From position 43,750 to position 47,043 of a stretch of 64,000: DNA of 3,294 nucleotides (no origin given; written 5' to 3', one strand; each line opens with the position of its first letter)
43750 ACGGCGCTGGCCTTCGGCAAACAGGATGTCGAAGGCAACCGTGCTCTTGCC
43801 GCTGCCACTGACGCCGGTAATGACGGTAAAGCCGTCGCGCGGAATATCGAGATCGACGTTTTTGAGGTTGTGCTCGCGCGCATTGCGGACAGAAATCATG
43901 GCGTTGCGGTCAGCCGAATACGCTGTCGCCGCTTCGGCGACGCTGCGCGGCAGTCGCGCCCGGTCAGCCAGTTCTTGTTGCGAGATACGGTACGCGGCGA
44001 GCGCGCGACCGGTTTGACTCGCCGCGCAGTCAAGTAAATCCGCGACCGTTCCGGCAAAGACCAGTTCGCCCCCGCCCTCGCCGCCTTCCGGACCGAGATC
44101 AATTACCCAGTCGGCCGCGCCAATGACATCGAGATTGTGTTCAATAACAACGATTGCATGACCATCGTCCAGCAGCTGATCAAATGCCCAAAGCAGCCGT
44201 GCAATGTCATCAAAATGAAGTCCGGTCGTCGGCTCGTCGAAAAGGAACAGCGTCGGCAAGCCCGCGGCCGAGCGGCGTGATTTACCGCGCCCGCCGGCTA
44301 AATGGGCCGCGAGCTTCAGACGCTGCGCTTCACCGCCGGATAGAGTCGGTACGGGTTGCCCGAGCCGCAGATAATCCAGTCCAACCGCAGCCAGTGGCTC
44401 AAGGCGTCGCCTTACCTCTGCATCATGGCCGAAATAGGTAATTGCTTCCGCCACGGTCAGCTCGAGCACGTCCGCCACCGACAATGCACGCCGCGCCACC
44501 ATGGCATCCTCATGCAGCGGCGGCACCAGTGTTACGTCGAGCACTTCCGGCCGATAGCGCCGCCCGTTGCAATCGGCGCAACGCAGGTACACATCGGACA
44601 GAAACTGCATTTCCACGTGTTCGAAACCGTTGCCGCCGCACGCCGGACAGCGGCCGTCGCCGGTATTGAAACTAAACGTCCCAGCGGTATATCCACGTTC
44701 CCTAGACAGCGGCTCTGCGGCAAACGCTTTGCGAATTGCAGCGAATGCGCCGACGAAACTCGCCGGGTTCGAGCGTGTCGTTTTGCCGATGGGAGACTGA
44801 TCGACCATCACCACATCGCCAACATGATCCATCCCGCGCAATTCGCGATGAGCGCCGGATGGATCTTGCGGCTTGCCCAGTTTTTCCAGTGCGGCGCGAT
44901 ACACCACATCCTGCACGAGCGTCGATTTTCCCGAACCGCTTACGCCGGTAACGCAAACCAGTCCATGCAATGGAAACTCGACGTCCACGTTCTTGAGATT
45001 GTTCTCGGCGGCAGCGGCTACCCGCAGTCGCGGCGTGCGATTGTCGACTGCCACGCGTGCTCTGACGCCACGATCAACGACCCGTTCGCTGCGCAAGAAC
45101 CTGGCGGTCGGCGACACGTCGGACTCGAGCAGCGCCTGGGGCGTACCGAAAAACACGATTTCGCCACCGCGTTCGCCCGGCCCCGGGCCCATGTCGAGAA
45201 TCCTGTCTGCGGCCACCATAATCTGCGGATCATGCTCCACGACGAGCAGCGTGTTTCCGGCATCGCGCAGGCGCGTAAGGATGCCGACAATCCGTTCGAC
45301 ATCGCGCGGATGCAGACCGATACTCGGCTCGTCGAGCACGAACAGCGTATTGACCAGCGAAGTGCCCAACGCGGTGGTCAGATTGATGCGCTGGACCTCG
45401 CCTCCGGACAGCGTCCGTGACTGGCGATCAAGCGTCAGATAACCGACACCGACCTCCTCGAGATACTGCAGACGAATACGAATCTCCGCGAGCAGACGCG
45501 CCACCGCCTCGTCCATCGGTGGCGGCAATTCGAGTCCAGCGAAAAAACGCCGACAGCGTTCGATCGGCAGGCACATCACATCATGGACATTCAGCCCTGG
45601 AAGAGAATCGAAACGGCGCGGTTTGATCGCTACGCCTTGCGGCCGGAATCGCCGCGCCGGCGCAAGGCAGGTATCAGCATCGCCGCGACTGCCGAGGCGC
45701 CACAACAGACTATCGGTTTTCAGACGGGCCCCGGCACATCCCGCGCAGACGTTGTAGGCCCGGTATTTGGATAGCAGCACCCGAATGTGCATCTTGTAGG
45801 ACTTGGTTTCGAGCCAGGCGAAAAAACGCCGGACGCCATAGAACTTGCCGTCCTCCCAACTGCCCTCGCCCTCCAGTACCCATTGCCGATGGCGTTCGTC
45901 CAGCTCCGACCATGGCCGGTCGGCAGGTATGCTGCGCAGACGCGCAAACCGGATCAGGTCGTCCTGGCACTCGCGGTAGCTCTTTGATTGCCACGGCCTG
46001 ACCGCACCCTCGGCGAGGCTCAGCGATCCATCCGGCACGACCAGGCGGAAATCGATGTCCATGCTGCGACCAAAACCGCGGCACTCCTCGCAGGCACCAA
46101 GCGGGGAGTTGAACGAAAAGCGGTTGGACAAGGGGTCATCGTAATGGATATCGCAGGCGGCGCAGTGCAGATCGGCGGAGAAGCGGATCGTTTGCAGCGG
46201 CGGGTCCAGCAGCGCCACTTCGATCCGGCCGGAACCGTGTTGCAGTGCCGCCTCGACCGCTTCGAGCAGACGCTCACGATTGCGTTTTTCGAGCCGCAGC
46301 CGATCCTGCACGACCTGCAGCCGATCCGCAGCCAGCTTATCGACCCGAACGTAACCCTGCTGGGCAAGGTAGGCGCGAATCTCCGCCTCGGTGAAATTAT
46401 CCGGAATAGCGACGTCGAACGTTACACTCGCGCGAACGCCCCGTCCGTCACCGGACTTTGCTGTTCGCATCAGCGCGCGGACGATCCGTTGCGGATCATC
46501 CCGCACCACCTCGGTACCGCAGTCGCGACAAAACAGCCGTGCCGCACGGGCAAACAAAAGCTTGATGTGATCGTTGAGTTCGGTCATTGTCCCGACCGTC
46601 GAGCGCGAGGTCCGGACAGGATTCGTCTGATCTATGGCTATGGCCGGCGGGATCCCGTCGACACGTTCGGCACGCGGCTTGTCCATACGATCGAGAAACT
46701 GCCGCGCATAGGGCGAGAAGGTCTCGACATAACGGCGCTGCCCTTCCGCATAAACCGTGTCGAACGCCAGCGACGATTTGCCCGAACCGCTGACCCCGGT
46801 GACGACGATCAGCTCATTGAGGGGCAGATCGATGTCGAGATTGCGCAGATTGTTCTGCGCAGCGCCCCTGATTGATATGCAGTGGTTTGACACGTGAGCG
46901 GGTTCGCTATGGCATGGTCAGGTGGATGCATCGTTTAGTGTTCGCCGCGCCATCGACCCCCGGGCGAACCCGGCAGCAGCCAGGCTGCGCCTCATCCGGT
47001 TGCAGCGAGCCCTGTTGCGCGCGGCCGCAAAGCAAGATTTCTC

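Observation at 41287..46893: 1868-aa single ORF encoding two complete UvrA units in tandem, with the second unit missing the segment between zinc modules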

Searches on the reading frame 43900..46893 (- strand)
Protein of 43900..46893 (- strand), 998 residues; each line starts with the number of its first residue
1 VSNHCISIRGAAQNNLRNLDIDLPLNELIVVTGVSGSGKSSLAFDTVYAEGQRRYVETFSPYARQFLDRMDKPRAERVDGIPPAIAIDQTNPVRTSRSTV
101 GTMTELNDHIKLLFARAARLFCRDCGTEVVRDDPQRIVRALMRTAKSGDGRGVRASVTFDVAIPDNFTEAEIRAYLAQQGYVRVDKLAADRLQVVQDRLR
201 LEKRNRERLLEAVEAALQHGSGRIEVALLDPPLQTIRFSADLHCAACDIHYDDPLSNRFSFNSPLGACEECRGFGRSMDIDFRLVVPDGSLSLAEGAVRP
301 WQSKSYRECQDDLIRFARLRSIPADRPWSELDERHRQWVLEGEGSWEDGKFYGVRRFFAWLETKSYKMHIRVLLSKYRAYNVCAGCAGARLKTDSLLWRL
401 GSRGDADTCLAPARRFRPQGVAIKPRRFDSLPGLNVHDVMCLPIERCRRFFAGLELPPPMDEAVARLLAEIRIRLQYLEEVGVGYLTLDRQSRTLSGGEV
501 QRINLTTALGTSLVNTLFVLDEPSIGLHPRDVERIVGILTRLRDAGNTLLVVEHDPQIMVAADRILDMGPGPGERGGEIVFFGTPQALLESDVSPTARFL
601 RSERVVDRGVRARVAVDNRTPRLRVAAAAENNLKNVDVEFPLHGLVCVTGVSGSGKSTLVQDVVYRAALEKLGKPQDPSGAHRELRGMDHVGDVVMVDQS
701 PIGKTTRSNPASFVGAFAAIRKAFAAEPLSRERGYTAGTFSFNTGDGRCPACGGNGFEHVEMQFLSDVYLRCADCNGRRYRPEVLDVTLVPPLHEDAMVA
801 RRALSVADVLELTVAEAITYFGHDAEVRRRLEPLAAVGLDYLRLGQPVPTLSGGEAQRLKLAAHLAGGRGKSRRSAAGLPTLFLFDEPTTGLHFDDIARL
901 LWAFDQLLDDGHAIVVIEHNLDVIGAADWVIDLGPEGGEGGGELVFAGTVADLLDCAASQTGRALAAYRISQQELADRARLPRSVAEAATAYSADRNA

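Call 5: search_protein_families(library=pfam, proteins=[window:43900-46893:-], max_evalue=0.01)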
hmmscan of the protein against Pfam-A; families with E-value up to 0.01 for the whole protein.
window:43900-46893:- (998 aa): 20 families
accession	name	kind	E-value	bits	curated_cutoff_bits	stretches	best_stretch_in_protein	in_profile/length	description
PF00005.33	ABC_tran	-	2.5e-15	57.7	25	0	16-43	1-28/137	ABC transporter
PF17755.6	UvrA_DNA-bind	-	1.6e-12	48.2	23.2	1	281-345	1-65/110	UvrA DNA-binding domain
PF13304.12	AAA_21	-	9.6e-10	39.4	27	1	495-559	238-303/304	AAA domain, putative AbiEii toxin, Type IV TA system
PF13555.12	AAA_29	-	6.5e-08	32.7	27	1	634-660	13-39/61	P-loop containing region of AAA domain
PF13191.12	AAA_16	-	1.3e-06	29.4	32.6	0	644-666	25-47/167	AAA ATPase domain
PF02463.25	SMC_N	-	2.3e-06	27.7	40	0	460-567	135-210/220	RecF/RecN/SMC N terminal domain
PF17760.6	UvrA_inter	-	6.1e-06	26.5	23.3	1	182-228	61-107/109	UvrA interaction domain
PF05729.18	NACHT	-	9.6e-06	26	26.7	1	645-674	2-31/167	NACHT domain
PF25199.1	nSTAND_NTPase5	-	1.2e-05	25.6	34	1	614-670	13-67/145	Novel STAND NTPase 5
PF13481.12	AAA_25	-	1.4e-05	25.2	27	0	641-675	31-62/195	AAA domain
PF20703.3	nSTAND1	-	1.8e-05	25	27.1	0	26-43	33-50/379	Novel STAND NTPase 1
PF13238.12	AAA_18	-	9e-05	23.4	29.4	0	646-664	1-19/128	AAA domain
PF13476.12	AAA_23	-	0.00014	23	27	0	634-661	11-37/201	AAA domain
PF13401.12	AAA_22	-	0.00017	22.3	27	0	644-667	6-29/130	AAA domain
PF01443.25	Viral_helicase1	-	0.00024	21.4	21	0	647-669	2-31/228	Viral superfamily 1 RNA helicase core domain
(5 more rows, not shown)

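Call 6: search_protein_families(library=ncbifam, proteins=[window:43900-46893:-], max_evalue=0.01)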
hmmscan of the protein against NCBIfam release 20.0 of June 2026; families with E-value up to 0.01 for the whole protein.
window:43900-46893:- (998 aa): 171 families (the best 25 are shown)
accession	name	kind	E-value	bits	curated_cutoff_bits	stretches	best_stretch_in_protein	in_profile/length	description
NF001503.0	PRK00349.1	equivalog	5e-279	928.3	1147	1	3-966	3-938/943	excinuclease ABC subunit UvrA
TIGR00630.1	uvra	equivalog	2.4e-267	889.8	729.8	1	6-951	2-921/924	excinuclease ABC subunit UvrA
NF001885.0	PRK00635.1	equivalog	1.2e-152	510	3054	2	458-977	440-927/1809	excinuclease ABC subunit A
NF040873.1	AztA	equivalog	1.5e-29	102.9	220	2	476-566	102-189/191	zinc ABC transporter ATP-binding protein AztA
TIGR03608.1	L_ocin_972_ABC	subfamily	4.6e-29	101.4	254.85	2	474-568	115-206/206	putative bacteriocin export ABC transporter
TIGR02857.1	CydD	equivalog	6.5e-28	98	435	2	478-568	441-529/529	thiol reductant ABC exporter subunit CydD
TIGR04521.1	ECF_ATPase_2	equivalog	2.6e-26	92.4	330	3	476-590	126-234/279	energy-coupling factor transporter ATPase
NF010068.0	PRK13548.1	equivalog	2.8e-25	88.9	261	2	804-923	94-205/261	heme ABC transporter ATP-binding protein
TIGR02673.1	FtsE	equivalog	7.4e-25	87.9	264.85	2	488-561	131-202/214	cell division ATP-binding protein FtsE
TIGR04520.1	ECF_ATPase_1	equivalog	4.1e-22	78.9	315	2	477-589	120-224/269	energy-coupling factor transporter ATPase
TIGR01166.1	cbiO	subfamily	7.2e-22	77.8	211.8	2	478-556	112-187/190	cobalt ABC transporter, ATP-binding protein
TIGR03873.1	F420-0_ABC_ATP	hypoth_equivalog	6e-21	74.8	372.4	2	413-569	69-211/256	putative F420-0 ABC transporter ATP-binding protein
TIGR02982.1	heterocyst_DevA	subfamily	7.5e-21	74.7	295.8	1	476-571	124-217/220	ABC exporter ATP-binding subunit, DevA family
TIGR02315.1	ABC_phnC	equivalog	1.4e-20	73.8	266.1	2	471-592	123-237/243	phosphonate ABC transporter ATP-binding protein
NF010170.0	PRK13651.1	equivalog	1.7e-20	73.2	432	2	475-564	146-234/308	cobalt transporter ATP-binding subunit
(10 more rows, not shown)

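Call 55: search_protein_representatives(protein=window:43900-46893:-)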
Query: 998 residues. Proteins with E-value up to 0.001 (for the whole library): 53736; up to 1e-10: 28276; up to 1e-30: 9126. The best 150 are listed.
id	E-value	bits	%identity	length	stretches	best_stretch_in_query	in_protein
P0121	0.0e+00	1772.0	54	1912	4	407-984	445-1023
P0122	0.0e+00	1631.0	48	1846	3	5-967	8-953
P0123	0.0e+00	1546.5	49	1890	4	4-969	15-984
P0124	0.0e+00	1543.4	47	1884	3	4-968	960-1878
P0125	0.0e+00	1514.0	49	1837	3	1-967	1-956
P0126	0.0e+00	1492.1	48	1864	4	433-962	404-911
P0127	0.0e+00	1481.1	55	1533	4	1-981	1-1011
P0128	0.0e+00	1440.6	48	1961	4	5-966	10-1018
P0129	0.0e+00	1430.9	48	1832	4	438-991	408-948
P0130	0.0e+00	1425.8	47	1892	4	431-969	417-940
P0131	0.0e+00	1422.0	47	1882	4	433-991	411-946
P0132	0.0e+00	1420.5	48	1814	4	432-968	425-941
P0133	0.0e+00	1411.6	47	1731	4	5-989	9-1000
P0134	0.0e+00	1407.2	49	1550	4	434-974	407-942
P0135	0.0e+00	1390.9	49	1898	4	433-992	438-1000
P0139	0.0e+00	1349.9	44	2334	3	6-980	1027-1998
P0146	0.0e+00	1290.6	44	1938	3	6-985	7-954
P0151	0.0e+00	1262.3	61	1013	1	1-980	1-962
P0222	4.6e-276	935.1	42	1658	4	255-983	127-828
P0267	1.1e-245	834.5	51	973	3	463-974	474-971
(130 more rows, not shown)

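Call 58: find_encoding_contigs(protein=P0151, flank=6000, max_places=3)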
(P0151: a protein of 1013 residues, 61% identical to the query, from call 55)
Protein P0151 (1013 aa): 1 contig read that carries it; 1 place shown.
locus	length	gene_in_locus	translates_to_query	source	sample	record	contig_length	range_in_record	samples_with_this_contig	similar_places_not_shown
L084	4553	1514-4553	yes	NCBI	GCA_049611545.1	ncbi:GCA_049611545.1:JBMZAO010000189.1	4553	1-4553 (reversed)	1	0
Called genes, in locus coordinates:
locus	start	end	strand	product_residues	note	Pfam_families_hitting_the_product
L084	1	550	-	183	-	PF13458:Peripla_BP_6, PF01094:ANF_receptor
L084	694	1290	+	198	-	PF18967:PycTM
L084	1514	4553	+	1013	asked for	PF00005:ABC_tran (faint), PF02463:SMC_N (faint), PF13191:AAA_16 (faint), PF13304:AAA_21 (faint), PF13555:AAA_29 (faint), PF20703:nSTAND1 (faint), PF17760:UvrA_inter (weak), PF17755:UvrA_DNA-bind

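Call 59: find_encoding_contigs(protein=P0267, flank=6000, max_places=3)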
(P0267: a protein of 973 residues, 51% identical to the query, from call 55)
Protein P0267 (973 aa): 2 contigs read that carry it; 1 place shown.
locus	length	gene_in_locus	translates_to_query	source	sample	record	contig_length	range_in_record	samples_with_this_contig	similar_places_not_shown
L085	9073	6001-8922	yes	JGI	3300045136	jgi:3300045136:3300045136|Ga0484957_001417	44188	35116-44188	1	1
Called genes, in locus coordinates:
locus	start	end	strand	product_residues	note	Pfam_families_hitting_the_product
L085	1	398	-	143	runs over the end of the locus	PF00293:NUDIX, PF14815:NUDIX_4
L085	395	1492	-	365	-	-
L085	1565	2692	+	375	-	PF13421:Band_7_1, PF12773:DZR (weak), PF13248:Zn_ribbon_3 (faint), PF13240:Zn_Ribbon_1 (weak)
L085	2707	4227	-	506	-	PF00083:Sugar_tr, PF07690:MFS_1, PF07349:DUF1478 (weak)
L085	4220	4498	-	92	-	PF09650:PHA_gran_rgn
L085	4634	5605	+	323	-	PF00586:AIRS, PF02769:AIRS_C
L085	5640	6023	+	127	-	-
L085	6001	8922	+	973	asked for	PF02463:SMC_N (faint), PF06745:ATPase (faint), PF13191:AAA_16 (faint), PF13481:AAA_25 (faint), PF13555:AAA_29 (faint), PF17755:UvrA_DNA-bind, PF13304:AAA_21 (weak), PF00005:ABC_tran (weak), +3 more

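Call 62: search_solved_structures(query=window:43900-46893:-, max_evalue=1e-20)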
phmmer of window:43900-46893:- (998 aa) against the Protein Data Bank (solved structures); distinct sequences matched with E-value up to 1e-20: 11.
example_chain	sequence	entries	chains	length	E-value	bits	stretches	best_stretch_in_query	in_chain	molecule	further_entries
2r6f_A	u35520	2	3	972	9.9e-219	732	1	6-967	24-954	Excinuclease ABC subunit A | Excinuclease ABC, A subunit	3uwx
3zqj_A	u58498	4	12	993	4.7e-212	709.9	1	7-967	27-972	UVRABC SYSTEM PROTEIN A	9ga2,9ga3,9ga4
9ga5_A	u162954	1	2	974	6.2e-212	709.5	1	7-966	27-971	UvrABC system protein A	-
3pih_A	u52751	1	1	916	1e-211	708.8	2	431-965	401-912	UvrABC system protein A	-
9gxk_A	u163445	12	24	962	2e-206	691.3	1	4-965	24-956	UvrABC system protein A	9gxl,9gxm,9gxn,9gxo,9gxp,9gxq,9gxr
9gxw_A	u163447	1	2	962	1.4e-205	688.5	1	4-965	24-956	UvrABC system protein A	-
9gxu_A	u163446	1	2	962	1.5e-205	688.4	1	4-965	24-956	UvrABC system protein A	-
3ux8_A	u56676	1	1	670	5.1e-192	643.6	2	433-967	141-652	Excinuclease ABC, A subunit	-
6n9l_A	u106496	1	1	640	1.8e-179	602.1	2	431-965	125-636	UvrABC system protein A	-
2vf7_A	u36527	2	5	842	5.6e-158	530.9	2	257-965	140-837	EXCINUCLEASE ABC, SUBUNIT A. | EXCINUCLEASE ABC SUBUNIT A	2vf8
7sh1_A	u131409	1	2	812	1.6e-129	436.8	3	693-968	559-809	Excinuclease ABC subunit UvrA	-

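Call 74: predict_structure(alignment_id=A1)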
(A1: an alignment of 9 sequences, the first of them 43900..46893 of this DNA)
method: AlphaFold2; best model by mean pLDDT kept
length: 998 residues; sequences in the alignment: 9
mean_pLDDT: 69.5   pTM: 0.57
mean pLDDT of the five models: 69.5, 66.9, 66.2, 64.3, 51.1
residues with pLDDT >= 90: 66; 70-90: 493; 50-70: 273; < 50: 166
segments of 3 or more residues with pLDDT < 50: 36-42, 59-75, 89-99, 263-267, 274-284, 300-305, 364-371, 572-575, 653-657, 700-707, 736-781, 794-796, 874-876, 982-998
pLDDT, mean of each block of 10 residues (from residue 1): 69 57 87 57 58 57 41 51 57 41 73 89 92 88 72 87 87 87 85 90 89 89 87 83 87 76 53 45 52 68 52 75 83 78 59 60 45 57 66 85 87 83 88 88 88 78 85 82 70 57 62 67 67 77 83 80 81 56 85 76 58 66 78 74 84 52 75 63 77 72 49 73 57 50 39 30 30 39 56 52 67 82 81 79 65 65 68 57 77 71 77 82 86 66 82 86 82 70 41 37
secondary structure, 60 per line:
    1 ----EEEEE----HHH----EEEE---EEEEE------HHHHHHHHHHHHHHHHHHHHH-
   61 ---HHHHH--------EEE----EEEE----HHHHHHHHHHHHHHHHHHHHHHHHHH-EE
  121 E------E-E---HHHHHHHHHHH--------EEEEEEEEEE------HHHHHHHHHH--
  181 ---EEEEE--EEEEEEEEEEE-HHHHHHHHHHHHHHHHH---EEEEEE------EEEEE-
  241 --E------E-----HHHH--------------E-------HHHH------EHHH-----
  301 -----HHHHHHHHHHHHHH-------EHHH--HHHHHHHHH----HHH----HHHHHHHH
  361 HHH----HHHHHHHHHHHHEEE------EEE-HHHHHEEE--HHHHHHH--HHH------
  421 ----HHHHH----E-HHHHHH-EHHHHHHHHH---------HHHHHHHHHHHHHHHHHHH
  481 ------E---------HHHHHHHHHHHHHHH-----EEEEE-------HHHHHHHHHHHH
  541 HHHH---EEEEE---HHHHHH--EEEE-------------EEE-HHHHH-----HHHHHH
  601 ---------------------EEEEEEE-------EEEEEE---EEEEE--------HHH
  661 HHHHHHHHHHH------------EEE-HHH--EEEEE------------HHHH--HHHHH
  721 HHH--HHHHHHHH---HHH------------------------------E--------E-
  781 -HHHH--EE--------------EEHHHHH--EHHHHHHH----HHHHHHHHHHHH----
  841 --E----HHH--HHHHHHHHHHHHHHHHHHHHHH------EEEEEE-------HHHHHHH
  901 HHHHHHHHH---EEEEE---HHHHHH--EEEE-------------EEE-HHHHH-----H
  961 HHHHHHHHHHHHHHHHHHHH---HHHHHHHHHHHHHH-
elements in order (helices of 4 or more, strands of 3 or more residues): E5-9 E21-24 E28-32 H39-59 H64-68 E77-79 E84-87 H92-117 E119-121 H134-144 E153-162 H169-178 E184-188 E191-201 H203-219 E223-228 E235-239 H256-259 H282-285 H306-319 H333-341 H353-363 H368-379 E380-382 E389-391 H393-397 E398-400 H403-409 H425-429 H436-441 H444-452 H462-480 H497-511 E517-521 H529-544 E548-552 H556-561 E564-567 E581-583 H585-589 H595-600 E622-628 E636-641 E645-649 H658-671 E684-686 E693-697 H710-713 H716-723 H726-733 H782-785 H806-810 H814-820 H825-836 H853-874 E881-886 H894-909 E913-917 H921-926 E929-932 E946-948 H950-954 H960-980 H984-997

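Call 85: search_protein_families(library=padloc, proteins=[window:43900-46893:-], max_evalue=1e-20)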
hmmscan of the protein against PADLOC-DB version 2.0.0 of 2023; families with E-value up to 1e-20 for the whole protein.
window:43900-46893:- (998 aa): 2 families
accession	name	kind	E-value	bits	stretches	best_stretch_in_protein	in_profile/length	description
PDLC04135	mad3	-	1.8e-65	219.9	2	631-944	11-347/374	mads_3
PDLC04140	mad8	-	6.4e-31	106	0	629-924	13-237/314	mads_8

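Call 91: fold_search(model_id=the predicted structure, library=pdb)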
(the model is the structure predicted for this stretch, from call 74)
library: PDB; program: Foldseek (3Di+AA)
matches with E <= 10: 1404; with E <= 0.001: 848
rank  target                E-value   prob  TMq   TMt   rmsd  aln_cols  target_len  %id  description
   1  2r6f_A                6.7e-69  1.00  0.65  0.71  12.6       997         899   39  Crystal Structure of Bacillus stearothermophilus UvrA (released 2008-01-08)
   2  3uwx_A                1.7e-68  1.00  0.65  0.68  12.2      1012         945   39  Crystal structure of UvrA-UvrB complex (released 2012-02-08)
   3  3zqj_A                2.0e-65  1.00  0.59  0.62  16.7      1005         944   40  Mycobacterium tuberculosis UvrA (released 2011-06-22)
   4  2r6f_B                3.6e-64  1.00  0.62  0.69  12.9      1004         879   38  Crystal Structure of Bacillus stearothermophilus UvrA (released 2008-01-08)
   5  3pih_A                1.6e-62  1.00  0.65  0.77   8.9       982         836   37  T. maritima UvrA in complex with fluorescein-modified DNA (released 2011-01-19)
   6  3zqj_D                4.3e-62  1.00  0.59  0.63  15.9      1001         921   40  Mycobacterium tuberculosis UvrA (released 2011-06-22)
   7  3zqj_B                3.1e-60  1.00  0.59  0.64  15.8      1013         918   39  Mycobacterium tuberculosis UvrA (released 2011-06-22)
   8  3zqj_E                1.6e-59  1.00  0.59  0.64  16.4      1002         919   40  Mycobacterium tuberculosis UvrA (released 2011-06-22)
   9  3zqj_C                1.4e-57  1.00  0.59  0.66  14.6      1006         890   39  Mycobacterium tuberculosis UvrA (released 2011-06-22)
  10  9ga5_A                4.3e-56  1.00  0.59  0.72   8.7       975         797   39  MtUvrA2 bound to endogenous E. coli DNA (released 2025-04-23)
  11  9gxw_A                1.0e-55  1.00  0.60  0.73   8.2       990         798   35  C. thermocellum UvrA (K39A) in complex with DNA with a fluorescein modification and AMPPNP (basal conformation) (released 2025-12-24)
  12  9gxp_A                1.9e-55  1.00  0.59  0.72   8.9       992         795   36  C. thermocellum UvrA in complex with DNA with an abasic site (basal conformation) (released 2025-12-24)
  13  9ga4_A                5.1e-55  1.00  0.58  0.63  14.5      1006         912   40  MtUvrA2UvrB2 bound to damaged oligonucleotide (released 2025-04-23)
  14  9gxs_A                6.5e-55  1.00  0.60  0.73   8.1       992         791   35  C. thermocellum UvrA in complex with DNA with a fluorescein modification (basal conformation) (released 2025-12-24)
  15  9gy7_A                4.0e-54  1.00  0.60  0.78   6.8       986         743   32  C. thermocellum UvrA-UvrB in complex with DNA with a fluorescein modification and AMPPNP (released 2025-12-24)
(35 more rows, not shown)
